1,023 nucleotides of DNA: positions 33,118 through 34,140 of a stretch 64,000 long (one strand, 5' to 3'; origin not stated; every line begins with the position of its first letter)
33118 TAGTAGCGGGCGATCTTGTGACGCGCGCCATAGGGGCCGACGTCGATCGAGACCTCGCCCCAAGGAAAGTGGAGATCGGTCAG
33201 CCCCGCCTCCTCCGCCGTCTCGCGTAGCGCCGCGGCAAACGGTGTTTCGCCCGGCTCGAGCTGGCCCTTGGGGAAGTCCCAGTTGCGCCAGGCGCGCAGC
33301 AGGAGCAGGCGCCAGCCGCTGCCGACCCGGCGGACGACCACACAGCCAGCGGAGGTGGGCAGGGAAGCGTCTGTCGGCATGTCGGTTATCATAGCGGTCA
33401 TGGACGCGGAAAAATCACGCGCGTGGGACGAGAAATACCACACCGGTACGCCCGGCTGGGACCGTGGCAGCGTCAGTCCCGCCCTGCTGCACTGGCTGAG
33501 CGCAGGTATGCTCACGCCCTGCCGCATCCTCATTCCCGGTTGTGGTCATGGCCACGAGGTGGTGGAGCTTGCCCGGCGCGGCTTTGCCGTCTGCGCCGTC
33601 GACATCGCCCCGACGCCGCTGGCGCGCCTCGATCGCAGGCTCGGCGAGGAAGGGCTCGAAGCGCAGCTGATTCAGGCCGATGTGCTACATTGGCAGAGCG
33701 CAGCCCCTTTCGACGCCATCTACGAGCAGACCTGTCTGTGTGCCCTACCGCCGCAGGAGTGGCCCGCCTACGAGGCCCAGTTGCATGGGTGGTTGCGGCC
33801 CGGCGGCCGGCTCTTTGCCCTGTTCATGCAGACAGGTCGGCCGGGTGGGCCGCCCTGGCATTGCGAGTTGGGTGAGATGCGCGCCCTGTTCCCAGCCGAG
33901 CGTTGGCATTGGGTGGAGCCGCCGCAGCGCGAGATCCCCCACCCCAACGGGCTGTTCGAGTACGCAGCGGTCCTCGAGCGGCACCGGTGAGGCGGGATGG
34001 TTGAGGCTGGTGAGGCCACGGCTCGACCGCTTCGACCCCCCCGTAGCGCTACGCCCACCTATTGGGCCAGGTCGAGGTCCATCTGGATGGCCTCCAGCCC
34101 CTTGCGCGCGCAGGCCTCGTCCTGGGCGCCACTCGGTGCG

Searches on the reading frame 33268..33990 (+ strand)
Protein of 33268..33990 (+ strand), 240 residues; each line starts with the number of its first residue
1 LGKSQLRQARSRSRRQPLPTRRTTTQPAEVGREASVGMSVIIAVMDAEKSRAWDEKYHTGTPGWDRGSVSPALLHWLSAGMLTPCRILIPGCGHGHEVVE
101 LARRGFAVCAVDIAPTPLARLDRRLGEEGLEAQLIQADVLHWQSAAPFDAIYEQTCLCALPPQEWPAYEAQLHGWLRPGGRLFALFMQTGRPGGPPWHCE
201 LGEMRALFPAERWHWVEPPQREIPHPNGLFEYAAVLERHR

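Call 68: search_protein_families(library=pfam, proteins=[window:33268-33990:+], max_evalue=0.00001)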
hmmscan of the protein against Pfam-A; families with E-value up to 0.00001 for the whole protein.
window:33268-33990:+ (240 aa): 5 families
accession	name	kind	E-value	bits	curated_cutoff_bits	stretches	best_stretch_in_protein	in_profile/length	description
PF05724.17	TPMT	-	8.7e-28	97.9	26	1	50-211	3-182/218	Thiopurine S-methyltransferase (TPMT)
PF13649.12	Methyltransf_25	-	9.3e-15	55.5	27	1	88-180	2-97/97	Methyltransferase domain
PF08241.18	Methyltransf_11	-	1.2e-10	42.3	21.2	1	90-183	3-94/95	Methyltransferase domain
PF08242.18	Methyltransf_12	-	2.3e-08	35.1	30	1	91-182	4-98/98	Methyltransferase domain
PF13489.12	Methyltransf_23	-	3.2e-07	30.7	27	1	91-184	30-116/164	Methyltransferase domain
